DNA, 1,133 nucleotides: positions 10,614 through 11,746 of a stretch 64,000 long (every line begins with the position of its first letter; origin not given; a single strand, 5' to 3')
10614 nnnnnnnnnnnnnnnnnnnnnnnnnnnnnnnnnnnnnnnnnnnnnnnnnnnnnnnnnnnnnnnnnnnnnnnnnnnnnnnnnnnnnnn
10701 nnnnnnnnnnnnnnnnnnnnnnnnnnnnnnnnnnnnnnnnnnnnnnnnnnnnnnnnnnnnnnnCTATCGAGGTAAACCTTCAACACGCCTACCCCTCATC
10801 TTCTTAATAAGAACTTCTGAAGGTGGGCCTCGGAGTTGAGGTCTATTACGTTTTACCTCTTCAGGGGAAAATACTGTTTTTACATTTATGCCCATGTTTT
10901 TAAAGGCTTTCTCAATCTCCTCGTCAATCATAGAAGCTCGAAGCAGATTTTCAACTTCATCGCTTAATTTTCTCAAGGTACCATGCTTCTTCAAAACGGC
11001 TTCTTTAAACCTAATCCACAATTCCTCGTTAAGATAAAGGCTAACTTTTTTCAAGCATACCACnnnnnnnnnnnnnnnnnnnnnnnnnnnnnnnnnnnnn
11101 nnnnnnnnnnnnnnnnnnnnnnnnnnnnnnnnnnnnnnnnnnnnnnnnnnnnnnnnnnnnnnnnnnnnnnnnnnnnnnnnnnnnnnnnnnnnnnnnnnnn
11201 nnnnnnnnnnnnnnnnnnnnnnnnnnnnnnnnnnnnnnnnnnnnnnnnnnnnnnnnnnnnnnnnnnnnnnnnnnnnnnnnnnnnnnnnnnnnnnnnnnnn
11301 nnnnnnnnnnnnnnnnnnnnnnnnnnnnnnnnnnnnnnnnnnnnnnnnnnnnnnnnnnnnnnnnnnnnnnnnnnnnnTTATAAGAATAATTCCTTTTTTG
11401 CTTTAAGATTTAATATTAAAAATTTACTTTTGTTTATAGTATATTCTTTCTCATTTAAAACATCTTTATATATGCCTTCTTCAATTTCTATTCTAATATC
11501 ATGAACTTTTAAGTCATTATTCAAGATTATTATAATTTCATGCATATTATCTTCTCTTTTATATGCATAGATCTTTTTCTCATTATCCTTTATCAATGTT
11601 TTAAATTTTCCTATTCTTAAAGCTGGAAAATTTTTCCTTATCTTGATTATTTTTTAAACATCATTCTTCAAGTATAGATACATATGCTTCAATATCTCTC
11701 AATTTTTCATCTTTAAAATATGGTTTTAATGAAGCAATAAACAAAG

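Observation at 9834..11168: VapBC cassette 2: GC-richer TA pair flanked by a different ~75-bp direct repeat containing a hairpin and TATA-like box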

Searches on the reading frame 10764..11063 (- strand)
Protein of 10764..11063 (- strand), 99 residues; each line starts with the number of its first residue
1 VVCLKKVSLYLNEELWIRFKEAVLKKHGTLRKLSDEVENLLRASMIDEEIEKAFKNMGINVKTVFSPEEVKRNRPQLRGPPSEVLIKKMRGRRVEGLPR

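Call 13: search_protein_families(library=pfam, proteins=[window:10764-11063:-], max_evalue=0.01)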
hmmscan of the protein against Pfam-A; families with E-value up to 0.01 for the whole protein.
window:10764-11063:- (99 aa): 0 families

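Call 57: search_protein_families(library=pfam, proteins=[window:10764-11054:-], max_evalue=10)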
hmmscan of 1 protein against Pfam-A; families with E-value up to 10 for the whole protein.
window:10764-11054:- (96 aa): 3 families
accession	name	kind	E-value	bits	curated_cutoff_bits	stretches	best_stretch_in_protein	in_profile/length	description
PF09274.16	ParG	-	0.041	14.5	21.4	1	2-36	35-66/76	ParG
PF03711.20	OKR_DC_1_C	-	0.097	13.4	24.2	1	24-89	14-74/132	Orn/Lys/Arg decarboxylase, C-terminal domain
PF11526.13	Pfc11_Clp1_ID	-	0.27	11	24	1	7-19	18-30/43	Pcf11, Clp1-interaction domain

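Call 58: search_protein_families(library=ncbifam, proteins=[window:10764-11054:-], max_evalue=1)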
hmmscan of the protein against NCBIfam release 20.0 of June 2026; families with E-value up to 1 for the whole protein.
window:10764-11054:- (96 aa): 0 families

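Call 68: search_protein_representatives(protein=window:10764-11054:-)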
Query: 96 residues. Proteins with E-value up to 0.001 (for the whole library): 52; up to 1e-10: 12; up to 1e-30: 0. The best 52 are listed.
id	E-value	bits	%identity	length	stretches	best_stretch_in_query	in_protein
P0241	1.7e-29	117.9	63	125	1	2-91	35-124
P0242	2.2e-22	95.1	50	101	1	1-92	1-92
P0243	3.3e-20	88.2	47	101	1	1-91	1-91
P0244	1.1e-17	80.1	44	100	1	1-90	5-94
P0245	8.7e-17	77.2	65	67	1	3-65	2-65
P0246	1.5e-16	76.5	73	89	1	1-55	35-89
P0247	1.5e-16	76.5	53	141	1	9-82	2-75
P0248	2.0e-16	76.1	44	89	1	1-87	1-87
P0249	7.5e-14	67.9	78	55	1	44-94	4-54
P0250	3.4e-13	65.8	36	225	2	3-92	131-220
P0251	2.1e-12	63.2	39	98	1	3-95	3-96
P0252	3.9e-11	59.2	57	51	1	1-51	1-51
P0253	1.3e-10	57.5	39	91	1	6-74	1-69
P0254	1.6e-10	57.2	50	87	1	30-91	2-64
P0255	3.7e-10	56.1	57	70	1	9-57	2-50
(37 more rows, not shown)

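Call 70: search_solved_structures(query=A4, max_evalue=10)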
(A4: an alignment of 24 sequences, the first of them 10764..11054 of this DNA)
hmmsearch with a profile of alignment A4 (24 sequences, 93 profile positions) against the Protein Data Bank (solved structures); distinct sequences matched with E-value up to 10: 9.
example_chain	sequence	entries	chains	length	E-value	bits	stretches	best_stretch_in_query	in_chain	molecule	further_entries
2l1w_A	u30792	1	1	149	0.33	14.7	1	36-74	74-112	Calmodulin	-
5zor_A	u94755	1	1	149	0.63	13.8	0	10-75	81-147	Centrin, putative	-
2lhh_A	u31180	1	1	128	1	13.2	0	36-72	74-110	Calmodulin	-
6oqq_B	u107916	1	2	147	1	13.1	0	36-73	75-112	Calmodulin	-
1lkj_A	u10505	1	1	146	1.1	13.1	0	36-73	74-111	Calmodulin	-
8aht_A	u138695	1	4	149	1.1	13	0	38-77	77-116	Calmodulin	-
9qt9_E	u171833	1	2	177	1.1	13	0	38-84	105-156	Calmodulin-1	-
2h7o_A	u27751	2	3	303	3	11.7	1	20-67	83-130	Protein kinase ypkA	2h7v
7bqr_A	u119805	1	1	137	4.1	11.2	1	42-91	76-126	Mussoc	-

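Call 71: search_protein_families(library=pfam, alignment_id=A4, max_evalue=1)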
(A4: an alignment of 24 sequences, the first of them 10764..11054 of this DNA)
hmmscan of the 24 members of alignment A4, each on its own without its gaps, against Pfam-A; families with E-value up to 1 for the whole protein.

A. member 1, window:10764-11054:- (96 aa): 3 families
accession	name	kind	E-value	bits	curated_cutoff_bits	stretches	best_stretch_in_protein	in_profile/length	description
PF09274.16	ParG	-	0.041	14.5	21.4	1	2-36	35-66/76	ParG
PF03711.20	OKR_DC_1_C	-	0.097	13.4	24.2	1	24-89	14-74/132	Orn/Lys/Arg decarboxylase, C-terminal domain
PF11526.13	Pfc11_Clp1_ID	-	0.27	11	24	1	7-19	18-30/43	Pcf11, Clp1-interaction domain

B. families by the number of members that match (of 24 scanned): 16 families
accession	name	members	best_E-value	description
PF01402.27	RHH_1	1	0.022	Ribbon-helix-helix protein, copG family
PF19916.4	VMAP-M0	1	0.025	vWA-MoxR associated protein middle region 0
PF08757.17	CotH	1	0.028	CotH kinase protein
PF09274.16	ParG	1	0.041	ParG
PF21183.3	HAT1_C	1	0.066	Histone acetyltransferase type B catalytic subunit, C-terminal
PF21531.3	Rv2175c_wHTH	1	0.083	DNA-binding protein Rv2175c, wHTH domain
PF19955.5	EAD1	1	0.083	Effector-associated domain 1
PF03711.20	OKR_DC_1_C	1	0.097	Orn/Lys/Arg decarboxylase, C-terminal domain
PF17414.8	MatP_C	1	0.14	MatP C-terminal ribbon-helix-helix domain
PF16615.10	RhoGEF67_u1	1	0.15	Unstructured region one on RhoGEF 6 and 7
PF19891.5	DUF6364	1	0.16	Family of unknown function (DUF6364)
PF04001.18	Vhr1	1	0.17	Transcription factor Vhr1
PF18593.6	CdiI_2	1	0.21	CdiI immunity protein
PF13577.12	SnoaL_4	1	0.22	SnoaL-like domain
PF19155.6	DUF5837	1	0.22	Family of unknown function (DUF5837)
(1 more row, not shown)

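Call 76: predict_structure(alignment_id=A4)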
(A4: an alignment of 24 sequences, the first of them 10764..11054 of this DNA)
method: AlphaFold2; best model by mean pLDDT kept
length: 96 residues; sequences in the alignment: 24
mean_pLDDT: 79.6   pTM: 0.42
mean pLDDT of the five models: 79.6, 79.1, 77.1, 75.5, 73.9
residues with pLDDT >= 90: 21; 70-90: 59; 50-70: 16; < 50: 0
segments of 3 or more residues with pLDDT < 50: none
pLDDT, mean of each block of 10 residues (from residue 1): 74 93 94 85 73 68 77 78 84 62
secondary structure, 60 per line:
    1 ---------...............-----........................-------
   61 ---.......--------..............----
elements in order: H10-24 H30-53 H64-70 H79-92

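Call 78: fold_search(model_id=the predicted structure, library=pdb)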
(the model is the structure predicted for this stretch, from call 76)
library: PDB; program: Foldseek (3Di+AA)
matches with E <= 10: 7; with E <= 0.001: 0
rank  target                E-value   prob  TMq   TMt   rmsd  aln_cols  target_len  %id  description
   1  8rl2_CD               5.8e+00  0.02  0.20  0.04  16.2       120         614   13  Human pre-60S - State 5 (released 2025-01-15)
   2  6f3t_F                7.2e+00  0.06  0.37  0.32  10.4       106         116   17  Crystal structure of the human TAF5-TAF6-TAF9 complex (released 2018-12-05)
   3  1rtw_C                7.8e+00  0.12  0.38  0.19   7.6        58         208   19  X-ray Structure of PF1337, a TenA Homologue from Pyrococcus furiosus. Northeast Structural Genomics Research Consortiu (released 2004-01-13)
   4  1rtw_B                7.8e+00  0.12  0.38  0.19   7.6        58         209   19  X-ray Structure of PF1337, a TenA Homologue from Pyrococcus furiosus. Northeast Structural Genomics Research Consortiu (released 2004-01-13)
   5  1rtw_A                7.8e+00  0.11  0.38  0.19   7.7        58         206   21  X-ray Structure of PF1337, a TenA Homologue from Pyrococcus furiosus. Northeast Structural Genomics Research Consortiu (released 2004-01-13)
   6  9axt_AQ               7.8e+00  0.03  0.23  0.15  15.1        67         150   19  Non-translating S. pombe ribosome (released 2024-10-16)
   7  5nxs_B                9.0e+00  0.06  0.24  0.11   8.3        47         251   17  Crystal Structure of Human Pro-myostatin Precursor at 4.2 A Resolution with Experimental Phases from SeMet labelling (released 2018-01-17)

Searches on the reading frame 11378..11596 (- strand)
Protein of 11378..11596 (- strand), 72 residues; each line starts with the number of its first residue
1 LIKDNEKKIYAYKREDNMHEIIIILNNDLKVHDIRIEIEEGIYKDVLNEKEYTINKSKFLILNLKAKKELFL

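Call 13: search_protein_families(library=pfam, proteins=[window:11378-11596:-], max_evalue=0.01)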
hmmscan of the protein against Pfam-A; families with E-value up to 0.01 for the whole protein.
window:11378-11596:- (72 aa): 4 families
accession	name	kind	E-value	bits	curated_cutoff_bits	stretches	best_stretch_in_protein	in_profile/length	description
PF02806.24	Alpha-amylase_C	-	1.9e-06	28.6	21.2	1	3-54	5-58/95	Alpha amylase, C-terminal all-beta domain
PF16657.11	Malt_amylase_C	-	3.2e-05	24.3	27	1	4-65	9-69/75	Maltogenic Amylase, C-terminal domain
PF18612.7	Bac_A_amyl_C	-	0.00084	19.5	25.9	1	3-56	4-57/69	Bacterial Alpha amylase C-terminal domain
PF10438.15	Cyc-maltodext_C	-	0.0029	18.1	22.2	0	6-51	7-58/76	Cyclo-malto-dextrinase C-terminal domain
